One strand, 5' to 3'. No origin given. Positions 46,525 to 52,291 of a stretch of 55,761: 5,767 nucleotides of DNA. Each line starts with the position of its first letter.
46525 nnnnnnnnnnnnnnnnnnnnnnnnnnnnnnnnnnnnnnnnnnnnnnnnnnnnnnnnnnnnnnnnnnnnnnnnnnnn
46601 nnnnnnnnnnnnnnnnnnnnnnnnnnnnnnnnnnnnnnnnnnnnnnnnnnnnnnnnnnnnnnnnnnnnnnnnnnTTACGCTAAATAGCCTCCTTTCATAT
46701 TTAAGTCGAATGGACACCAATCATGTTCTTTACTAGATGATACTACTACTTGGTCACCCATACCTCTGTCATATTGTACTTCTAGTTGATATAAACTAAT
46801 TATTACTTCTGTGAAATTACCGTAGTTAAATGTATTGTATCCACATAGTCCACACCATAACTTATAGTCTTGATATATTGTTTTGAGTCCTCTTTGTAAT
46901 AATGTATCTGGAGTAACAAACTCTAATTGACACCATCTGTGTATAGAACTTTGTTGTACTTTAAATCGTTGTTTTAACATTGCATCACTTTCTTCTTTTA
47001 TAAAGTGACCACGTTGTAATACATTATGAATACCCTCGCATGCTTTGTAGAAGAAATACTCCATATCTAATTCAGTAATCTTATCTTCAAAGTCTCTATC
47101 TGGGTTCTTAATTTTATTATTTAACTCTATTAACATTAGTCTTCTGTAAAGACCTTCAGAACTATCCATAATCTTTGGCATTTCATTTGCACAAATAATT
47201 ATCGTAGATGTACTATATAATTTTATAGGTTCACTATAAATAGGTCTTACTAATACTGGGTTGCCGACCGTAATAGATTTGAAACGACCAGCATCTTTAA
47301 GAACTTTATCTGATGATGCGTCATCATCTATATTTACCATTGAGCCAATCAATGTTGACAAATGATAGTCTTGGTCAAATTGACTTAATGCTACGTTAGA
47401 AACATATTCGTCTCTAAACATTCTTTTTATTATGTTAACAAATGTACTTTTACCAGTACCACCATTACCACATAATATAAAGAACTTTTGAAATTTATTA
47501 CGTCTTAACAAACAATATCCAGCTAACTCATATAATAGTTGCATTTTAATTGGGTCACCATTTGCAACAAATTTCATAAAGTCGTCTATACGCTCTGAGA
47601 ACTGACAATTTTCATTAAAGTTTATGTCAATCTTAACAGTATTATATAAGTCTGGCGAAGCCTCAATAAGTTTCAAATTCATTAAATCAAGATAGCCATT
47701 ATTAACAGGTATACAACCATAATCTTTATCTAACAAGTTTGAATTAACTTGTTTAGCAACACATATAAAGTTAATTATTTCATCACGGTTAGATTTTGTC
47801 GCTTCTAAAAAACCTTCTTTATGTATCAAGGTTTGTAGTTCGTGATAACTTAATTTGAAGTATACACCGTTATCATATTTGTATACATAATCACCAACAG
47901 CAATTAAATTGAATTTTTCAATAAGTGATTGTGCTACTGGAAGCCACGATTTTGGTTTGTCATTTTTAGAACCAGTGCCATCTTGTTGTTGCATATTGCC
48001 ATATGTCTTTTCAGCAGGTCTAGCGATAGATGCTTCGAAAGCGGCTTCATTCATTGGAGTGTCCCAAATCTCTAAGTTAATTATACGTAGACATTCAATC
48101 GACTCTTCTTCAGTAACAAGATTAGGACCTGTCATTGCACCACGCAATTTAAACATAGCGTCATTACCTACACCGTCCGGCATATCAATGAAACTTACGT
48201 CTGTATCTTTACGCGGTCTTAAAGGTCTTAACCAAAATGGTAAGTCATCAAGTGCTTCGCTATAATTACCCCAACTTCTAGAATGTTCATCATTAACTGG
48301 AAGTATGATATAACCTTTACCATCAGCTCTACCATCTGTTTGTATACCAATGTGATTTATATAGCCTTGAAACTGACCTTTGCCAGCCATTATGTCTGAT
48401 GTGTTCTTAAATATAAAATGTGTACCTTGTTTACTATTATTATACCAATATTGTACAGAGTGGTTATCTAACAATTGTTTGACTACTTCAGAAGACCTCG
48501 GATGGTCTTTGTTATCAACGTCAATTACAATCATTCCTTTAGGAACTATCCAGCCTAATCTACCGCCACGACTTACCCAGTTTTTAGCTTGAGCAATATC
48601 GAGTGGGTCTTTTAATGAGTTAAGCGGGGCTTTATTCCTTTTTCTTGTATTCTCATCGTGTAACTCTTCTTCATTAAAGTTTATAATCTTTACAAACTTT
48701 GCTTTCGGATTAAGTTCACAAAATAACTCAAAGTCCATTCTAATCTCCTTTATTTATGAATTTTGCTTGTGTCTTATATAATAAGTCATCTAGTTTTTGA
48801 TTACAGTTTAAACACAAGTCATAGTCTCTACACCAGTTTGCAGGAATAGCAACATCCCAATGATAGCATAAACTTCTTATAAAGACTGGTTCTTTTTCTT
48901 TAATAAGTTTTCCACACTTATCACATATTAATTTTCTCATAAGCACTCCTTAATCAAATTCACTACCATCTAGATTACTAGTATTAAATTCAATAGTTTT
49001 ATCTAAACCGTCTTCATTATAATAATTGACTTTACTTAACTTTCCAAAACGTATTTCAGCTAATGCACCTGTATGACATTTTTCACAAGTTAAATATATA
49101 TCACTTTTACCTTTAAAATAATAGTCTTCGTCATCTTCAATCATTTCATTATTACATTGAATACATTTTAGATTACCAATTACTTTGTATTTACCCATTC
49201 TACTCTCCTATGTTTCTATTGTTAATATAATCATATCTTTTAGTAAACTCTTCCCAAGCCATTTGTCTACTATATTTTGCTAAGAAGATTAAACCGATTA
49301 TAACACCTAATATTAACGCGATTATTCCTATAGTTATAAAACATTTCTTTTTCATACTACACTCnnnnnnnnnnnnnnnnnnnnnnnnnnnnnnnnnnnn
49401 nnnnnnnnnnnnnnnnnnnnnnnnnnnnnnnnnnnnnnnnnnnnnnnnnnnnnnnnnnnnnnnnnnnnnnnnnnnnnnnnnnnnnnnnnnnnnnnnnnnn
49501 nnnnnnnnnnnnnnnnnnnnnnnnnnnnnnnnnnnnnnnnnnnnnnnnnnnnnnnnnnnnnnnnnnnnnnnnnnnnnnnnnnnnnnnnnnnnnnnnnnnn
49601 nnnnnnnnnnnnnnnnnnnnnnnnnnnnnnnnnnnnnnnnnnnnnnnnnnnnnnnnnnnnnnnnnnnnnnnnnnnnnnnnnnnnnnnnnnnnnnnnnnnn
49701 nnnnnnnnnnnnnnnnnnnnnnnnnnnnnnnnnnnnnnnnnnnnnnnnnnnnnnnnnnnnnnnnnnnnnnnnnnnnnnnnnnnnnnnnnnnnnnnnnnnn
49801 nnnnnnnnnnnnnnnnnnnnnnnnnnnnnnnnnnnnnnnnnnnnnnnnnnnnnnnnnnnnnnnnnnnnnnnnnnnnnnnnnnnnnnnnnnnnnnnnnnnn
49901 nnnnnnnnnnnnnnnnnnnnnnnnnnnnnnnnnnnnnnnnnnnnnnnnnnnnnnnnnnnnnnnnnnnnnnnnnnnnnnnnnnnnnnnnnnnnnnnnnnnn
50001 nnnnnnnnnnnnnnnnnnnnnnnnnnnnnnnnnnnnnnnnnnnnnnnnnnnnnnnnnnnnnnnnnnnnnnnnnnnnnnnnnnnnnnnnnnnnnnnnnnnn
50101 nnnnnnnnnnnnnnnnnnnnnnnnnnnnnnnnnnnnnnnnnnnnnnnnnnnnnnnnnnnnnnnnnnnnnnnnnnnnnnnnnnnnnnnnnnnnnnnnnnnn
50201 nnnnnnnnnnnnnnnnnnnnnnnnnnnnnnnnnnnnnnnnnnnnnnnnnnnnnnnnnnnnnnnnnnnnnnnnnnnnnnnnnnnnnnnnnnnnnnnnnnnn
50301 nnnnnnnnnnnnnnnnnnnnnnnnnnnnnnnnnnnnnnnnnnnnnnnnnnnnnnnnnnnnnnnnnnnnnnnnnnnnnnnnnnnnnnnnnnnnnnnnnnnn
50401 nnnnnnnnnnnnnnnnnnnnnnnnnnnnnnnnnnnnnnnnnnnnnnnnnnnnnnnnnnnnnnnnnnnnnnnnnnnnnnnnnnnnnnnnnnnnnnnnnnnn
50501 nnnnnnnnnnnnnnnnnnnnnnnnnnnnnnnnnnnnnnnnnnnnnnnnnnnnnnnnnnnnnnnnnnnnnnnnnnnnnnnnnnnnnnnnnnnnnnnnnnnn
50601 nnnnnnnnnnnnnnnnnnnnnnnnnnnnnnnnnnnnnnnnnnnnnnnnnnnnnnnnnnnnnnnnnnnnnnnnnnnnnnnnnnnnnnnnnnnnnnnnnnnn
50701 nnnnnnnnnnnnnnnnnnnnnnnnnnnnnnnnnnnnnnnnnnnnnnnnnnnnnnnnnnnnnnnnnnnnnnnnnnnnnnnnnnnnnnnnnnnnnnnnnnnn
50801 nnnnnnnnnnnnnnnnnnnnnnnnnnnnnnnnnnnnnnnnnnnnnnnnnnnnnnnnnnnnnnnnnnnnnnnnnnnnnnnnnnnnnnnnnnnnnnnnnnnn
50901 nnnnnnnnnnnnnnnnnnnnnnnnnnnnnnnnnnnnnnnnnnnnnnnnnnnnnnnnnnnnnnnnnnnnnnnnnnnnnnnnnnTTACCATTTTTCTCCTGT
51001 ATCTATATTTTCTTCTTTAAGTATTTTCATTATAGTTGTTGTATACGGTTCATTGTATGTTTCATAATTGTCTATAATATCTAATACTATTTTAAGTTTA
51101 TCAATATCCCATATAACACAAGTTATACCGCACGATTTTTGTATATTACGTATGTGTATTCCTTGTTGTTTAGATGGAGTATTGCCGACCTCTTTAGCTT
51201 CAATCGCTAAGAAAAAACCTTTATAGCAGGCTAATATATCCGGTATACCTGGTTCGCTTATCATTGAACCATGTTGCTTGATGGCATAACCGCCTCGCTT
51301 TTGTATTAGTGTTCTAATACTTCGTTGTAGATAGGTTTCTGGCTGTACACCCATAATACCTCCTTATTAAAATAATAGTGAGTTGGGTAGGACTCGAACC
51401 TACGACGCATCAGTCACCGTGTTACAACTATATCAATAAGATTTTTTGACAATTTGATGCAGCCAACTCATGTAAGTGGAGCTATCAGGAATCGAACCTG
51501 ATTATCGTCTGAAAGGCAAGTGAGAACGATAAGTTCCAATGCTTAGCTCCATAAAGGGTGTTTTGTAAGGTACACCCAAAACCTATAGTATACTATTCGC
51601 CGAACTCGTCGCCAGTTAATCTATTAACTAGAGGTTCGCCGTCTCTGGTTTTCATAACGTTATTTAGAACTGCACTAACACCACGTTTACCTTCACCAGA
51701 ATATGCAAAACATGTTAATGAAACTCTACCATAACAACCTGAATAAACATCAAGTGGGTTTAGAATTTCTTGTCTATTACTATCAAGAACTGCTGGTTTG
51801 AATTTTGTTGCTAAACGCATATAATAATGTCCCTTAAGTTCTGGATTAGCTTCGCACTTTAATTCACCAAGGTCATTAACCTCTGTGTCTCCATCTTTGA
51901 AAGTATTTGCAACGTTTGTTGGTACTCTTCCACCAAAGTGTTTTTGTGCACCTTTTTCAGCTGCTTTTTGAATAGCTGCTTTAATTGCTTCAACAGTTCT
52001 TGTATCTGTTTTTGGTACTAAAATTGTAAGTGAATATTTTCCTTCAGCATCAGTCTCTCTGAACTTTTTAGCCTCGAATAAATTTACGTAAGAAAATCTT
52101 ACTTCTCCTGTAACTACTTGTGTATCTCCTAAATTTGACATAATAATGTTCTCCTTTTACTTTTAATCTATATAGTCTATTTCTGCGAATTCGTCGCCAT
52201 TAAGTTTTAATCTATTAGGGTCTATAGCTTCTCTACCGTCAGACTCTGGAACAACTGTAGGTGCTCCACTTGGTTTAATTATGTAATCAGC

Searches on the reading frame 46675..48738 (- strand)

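Call 107: search_protein_families(library=pfam, max_evalue=0.001, proteins=[window:46675-48738:-])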
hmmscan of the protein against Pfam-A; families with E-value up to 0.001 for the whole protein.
window:46675-48738:- (687 aa): 4 families
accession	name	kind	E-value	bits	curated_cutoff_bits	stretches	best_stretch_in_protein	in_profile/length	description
PF19263.5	DUF5906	-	4.6e-16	59.9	27.6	1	422-533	1-114/114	Family of unknown function (DUF5906)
PF08706.16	D5_N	-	1.1e-07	32.6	22.4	1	301-389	54-141/145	D5 N terminal like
PF09250.16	Prim-Pol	-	4.7e-06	27.6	22.8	1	33-169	16-158/158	Bifunctional DNA primase/polymerase, N-terminal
PF13175.12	AAA_15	-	0.00029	21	32.1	1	416-572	21-160/374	AAA ATPase domain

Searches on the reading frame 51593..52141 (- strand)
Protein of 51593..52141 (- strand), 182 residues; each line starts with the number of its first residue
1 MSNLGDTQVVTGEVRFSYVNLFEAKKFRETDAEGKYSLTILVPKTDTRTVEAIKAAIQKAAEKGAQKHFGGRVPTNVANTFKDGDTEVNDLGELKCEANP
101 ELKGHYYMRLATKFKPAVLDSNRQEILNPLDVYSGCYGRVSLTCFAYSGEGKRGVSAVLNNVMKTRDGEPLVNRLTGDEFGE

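Call 107: search_protein_families(library=pfam, max_evalue=0.001, proteins=[window:51593-52141:-])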
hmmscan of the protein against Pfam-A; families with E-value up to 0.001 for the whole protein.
window:51593-52141:- (182 aa): 1 family
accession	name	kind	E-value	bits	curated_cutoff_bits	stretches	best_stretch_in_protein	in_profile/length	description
PF10991.15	Enc34_ssDNA-bd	-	3e-50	170.8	26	1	7-176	1-161/176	Enterobacter phage Enc34, ssDNA-binding protein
